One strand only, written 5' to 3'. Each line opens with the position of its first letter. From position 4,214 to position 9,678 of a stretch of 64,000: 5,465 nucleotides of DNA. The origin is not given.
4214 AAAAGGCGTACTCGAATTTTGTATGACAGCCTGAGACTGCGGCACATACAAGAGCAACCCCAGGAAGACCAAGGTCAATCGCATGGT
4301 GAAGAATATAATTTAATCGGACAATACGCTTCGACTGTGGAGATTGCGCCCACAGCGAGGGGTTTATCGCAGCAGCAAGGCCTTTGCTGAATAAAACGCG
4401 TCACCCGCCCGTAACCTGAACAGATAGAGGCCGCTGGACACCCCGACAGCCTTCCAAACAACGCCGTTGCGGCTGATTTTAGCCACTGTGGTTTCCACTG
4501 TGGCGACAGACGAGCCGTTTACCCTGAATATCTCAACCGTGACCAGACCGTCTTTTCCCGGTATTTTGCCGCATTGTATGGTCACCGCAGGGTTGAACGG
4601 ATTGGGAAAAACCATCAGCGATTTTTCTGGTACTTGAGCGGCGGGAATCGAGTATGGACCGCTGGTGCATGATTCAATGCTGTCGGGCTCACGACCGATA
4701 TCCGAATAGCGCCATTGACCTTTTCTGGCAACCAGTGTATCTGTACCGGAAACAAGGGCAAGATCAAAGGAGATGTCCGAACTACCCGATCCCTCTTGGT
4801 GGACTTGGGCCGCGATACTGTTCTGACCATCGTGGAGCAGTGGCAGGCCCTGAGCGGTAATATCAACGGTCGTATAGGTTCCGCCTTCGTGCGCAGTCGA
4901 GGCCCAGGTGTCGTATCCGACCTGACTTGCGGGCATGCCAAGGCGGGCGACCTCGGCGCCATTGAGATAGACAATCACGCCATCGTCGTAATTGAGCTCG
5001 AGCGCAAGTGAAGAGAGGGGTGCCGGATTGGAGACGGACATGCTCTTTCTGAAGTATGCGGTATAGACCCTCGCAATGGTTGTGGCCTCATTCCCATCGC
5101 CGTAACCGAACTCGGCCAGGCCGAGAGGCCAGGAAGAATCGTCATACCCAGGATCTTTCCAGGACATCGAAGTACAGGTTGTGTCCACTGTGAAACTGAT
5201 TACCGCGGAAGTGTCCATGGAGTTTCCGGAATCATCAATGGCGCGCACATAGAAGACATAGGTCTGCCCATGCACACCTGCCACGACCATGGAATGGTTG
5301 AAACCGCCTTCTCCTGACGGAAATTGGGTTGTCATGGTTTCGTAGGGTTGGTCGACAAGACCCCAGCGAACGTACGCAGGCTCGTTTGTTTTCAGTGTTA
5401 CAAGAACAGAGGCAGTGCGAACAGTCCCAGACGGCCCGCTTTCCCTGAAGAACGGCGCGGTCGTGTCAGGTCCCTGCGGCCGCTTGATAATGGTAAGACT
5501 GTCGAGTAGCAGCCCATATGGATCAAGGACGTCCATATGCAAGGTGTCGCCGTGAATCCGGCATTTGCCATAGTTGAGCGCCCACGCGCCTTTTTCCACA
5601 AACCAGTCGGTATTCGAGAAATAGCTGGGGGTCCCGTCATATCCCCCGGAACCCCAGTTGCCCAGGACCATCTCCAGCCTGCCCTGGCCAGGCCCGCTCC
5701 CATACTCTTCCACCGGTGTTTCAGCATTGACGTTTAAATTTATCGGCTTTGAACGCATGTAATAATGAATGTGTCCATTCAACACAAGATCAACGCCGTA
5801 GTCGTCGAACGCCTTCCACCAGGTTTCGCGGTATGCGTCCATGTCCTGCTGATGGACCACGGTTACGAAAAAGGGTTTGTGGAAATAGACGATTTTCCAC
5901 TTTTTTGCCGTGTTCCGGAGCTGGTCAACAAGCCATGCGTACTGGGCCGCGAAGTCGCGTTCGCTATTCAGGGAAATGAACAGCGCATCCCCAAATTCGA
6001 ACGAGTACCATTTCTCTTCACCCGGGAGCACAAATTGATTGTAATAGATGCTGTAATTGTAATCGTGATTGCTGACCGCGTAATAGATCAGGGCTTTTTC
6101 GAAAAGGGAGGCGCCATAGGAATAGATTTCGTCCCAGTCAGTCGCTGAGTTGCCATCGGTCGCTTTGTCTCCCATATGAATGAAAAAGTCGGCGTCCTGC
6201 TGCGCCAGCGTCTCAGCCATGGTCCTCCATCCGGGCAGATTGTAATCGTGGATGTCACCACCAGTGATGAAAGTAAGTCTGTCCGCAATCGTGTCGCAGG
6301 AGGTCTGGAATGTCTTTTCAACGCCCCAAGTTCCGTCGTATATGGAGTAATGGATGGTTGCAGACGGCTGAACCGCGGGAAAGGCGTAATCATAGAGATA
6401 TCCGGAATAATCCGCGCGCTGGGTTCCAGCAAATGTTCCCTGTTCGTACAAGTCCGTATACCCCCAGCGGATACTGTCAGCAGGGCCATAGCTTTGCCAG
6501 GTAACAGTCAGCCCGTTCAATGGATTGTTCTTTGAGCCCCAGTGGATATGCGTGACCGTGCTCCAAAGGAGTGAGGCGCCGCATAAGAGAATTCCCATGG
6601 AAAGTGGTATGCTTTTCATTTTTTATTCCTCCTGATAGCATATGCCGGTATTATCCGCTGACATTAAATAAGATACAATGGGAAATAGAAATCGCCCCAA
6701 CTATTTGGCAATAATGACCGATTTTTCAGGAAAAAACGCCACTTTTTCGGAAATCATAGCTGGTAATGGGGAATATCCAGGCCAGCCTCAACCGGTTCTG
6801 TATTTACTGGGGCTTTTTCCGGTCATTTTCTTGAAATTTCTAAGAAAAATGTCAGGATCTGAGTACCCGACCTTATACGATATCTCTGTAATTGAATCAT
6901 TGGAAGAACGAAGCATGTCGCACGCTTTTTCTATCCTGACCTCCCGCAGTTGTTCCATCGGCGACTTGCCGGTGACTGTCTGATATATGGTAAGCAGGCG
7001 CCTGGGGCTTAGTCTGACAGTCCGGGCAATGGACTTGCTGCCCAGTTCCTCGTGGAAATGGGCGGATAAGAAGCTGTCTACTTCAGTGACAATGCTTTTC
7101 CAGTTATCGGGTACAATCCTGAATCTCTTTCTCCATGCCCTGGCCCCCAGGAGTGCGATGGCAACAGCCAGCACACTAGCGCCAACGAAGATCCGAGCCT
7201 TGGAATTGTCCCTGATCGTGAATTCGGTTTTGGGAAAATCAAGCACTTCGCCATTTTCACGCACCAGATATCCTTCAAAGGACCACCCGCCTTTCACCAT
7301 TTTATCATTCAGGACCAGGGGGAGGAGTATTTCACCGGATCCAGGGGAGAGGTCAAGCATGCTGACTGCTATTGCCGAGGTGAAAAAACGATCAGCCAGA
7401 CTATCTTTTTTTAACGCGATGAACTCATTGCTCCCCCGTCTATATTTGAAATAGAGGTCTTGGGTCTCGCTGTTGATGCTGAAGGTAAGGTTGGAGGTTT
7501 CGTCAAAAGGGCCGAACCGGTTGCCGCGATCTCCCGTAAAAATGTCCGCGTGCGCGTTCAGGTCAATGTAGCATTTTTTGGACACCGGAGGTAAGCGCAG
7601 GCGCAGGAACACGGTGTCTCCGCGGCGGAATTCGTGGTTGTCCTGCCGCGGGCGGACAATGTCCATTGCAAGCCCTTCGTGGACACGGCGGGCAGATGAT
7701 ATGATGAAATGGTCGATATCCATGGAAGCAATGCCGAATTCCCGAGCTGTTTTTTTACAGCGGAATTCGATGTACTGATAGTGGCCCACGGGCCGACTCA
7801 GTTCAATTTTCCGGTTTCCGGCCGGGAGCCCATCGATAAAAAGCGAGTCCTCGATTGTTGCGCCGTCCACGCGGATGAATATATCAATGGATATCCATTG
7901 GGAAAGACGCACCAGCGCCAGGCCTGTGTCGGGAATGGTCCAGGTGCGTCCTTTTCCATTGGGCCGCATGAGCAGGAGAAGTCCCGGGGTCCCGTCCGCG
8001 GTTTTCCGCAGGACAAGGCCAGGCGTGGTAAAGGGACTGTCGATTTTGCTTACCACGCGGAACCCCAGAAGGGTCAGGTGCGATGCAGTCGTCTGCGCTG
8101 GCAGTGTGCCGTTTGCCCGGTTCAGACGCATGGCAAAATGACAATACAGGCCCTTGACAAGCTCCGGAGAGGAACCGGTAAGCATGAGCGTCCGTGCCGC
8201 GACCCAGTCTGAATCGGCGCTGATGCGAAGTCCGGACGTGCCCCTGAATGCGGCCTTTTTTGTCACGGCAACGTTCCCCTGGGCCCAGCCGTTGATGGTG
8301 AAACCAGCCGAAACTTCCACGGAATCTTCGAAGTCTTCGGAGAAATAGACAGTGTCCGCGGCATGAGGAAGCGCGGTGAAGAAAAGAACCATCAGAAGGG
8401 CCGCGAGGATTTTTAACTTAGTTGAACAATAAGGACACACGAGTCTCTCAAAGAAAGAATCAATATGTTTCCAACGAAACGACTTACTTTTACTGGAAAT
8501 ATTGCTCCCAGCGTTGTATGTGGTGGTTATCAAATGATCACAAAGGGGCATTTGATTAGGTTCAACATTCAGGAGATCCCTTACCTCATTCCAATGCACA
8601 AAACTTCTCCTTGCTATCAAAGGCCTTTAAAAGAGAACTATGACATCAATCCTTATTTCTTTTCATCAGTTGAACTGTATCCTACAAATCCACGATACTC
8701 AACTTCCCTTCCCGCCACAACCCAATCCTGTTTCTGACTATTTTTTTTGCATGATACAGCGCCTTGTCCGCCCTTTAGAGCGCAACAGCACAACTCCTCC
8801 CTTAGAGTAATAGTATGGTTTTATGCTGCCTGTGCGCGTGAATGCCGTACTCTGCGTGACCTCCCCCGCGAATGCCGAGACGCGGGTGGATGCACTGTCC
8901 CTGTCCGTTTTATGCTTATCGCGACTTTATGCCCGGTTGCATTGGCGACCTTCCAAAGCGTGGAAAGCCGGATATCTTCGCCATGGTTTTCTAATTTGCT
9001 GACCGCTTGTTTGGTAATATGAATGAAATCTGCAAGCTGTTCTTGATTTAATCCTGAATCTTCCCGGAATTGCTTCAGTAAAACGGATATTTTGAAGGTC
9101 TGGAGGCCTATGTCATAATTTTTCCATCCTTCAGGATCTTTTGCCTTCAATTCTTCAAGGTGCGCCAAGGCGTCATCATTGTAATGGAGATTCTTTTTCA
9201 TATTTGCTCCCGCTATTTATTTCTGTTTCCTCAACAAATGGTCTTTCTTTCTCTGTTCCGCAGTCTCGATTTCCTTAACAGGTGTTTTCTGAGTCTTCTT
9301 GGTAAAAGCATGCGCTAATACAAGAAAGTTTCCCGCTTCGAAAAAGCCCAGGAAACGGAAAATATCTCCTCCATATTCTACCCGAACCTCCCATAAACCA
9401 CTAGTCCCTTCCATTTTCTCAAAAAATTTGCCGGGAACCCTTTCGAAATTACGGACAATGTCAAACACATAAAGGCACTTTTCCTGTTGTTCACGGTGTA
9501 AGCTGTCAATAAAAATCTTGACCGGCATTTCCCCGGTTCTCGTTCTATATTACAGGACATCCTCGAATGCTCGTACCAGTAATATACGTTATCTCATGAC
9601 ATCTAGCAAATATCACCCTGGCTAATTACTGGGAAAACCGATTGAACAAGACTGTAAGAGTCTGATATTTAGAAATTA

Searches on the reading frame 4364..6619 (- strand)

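Call 50: search_protein_families(library=pfam, proteins=[window:4364-6619:-], max_evalue=0.01)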
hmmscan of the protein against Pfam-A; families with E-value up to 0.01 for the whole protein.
window:4364-6619:- (751 aa): 4 families
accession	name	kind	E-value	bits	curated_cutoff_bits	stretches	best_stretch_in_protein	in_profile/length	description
PF00149.33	Metallophos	-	1.8e-11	45.3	21.5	1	121-287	7-191/191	Calcineurin-like phosphoesterase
PF18962.6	Por_Secre_tail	-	0.00035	21.3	27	1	670-744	1-70/75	Secretion system C-terminal sorting domain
PF09423.15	PhoD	-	0.0011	18.5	27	0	225-254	190-219/343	PhoD-like phosphatase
PF16656.11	Pur_ac_phosph_N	-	0.0024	18.8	30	0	23-106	2-93/93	Purple acid Phosphatase, N-terminal domain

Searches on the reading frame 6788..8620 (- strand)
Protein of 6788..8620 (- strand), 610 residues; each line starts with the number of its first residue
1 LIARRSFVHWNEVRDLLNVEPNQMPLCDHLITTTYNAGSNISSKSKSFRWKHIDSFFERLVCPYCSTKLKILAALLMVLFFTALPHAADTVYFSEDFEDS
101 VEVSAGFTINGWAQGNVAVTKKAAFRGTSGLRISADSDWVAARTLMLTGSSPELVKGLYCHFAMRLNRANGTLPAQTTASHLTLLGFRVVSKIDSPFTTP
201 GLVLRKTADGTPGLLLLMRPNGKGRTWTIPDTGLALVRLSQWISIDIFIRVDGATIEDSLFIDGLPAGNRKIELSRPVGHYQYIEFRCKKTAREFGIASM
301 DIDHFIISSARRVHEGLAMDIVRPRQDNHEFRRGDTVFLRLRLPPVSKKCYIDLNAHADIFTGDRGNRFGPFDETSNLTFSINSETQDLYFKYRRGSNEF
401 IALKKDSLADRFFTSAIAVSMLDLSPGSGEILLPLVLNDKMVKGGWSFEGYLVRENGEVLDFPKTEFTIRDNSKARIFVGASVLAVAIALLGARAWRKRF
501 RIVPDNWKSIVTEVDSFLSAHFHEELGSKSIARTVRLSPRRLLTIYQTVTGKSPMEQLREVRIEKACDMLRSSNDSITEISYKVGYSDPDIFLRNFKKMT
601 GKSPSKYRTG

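Call 50: search_protein_families(library=pfam, proteins=[window:6788-8620:-], max_evalue=0.01)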
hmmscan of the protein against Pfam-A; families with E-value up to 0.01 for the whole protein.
window:6788-8620:- (610 aa): 2 families
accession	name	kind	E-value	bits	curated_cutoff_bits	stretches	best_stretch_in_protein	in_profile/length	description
PF12833.13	HTH_18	-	2.1e-21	76.4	33.6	1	531-609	1-79/80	Helix-turn-helix domain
PF00165.29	HTH_AraC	-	5.4e-10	39.6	26.6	1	570-609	1-42/42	Bacterial regulatory helix-turn-helix proteins, AraC family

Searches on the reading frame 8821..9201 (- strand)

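Call 50: search_protein_families(library=pfam, proteins=[window:8821-9201:-], max_evalue=0.01)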
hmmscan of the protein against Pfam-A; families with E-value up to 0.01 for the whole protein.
window:8821-9201:- (126 aa): 5 families
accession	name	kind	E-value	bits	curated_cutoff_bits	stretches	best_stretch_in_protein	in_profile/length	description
PF01381.28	HTH_3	-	1.3e-10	41.6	23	1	42-90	1-49/55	Helix-turn-helix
PF13560.12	HTH_31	-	4.1e-06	27.4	27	1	40-75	4-38/64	Helix-turn-helix domain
PF13744.12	HTH_37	-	0.00013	22.2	27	1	42-98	23-80/80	Helix-turn-helix domain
PF13443.12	HTH_26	-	0.00043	20.9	22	1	42-90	2-51/63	Cro/C1-type HTH DNA-binding domain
PF13413.12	HTH_25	-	0.0033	17.6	24.6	1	41-72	1-32/62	Helix-turn-helix domain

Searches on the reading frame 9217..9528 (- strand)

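Call 50: search_protein_families(library=pfam, proteins=[window:9217-9528:-], max_evalue=0.01)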
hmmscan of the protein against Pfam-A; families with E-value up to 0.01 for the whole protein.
window:9217-9528:- (103 aa): 1 family
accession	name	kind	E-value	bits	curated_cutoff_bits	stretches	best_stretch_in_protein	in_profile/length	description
PF05973.20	Gp49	-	1e-19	70.8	23.9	1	6-95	2-90/90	Phage derived protein Gp49-like (DUF891)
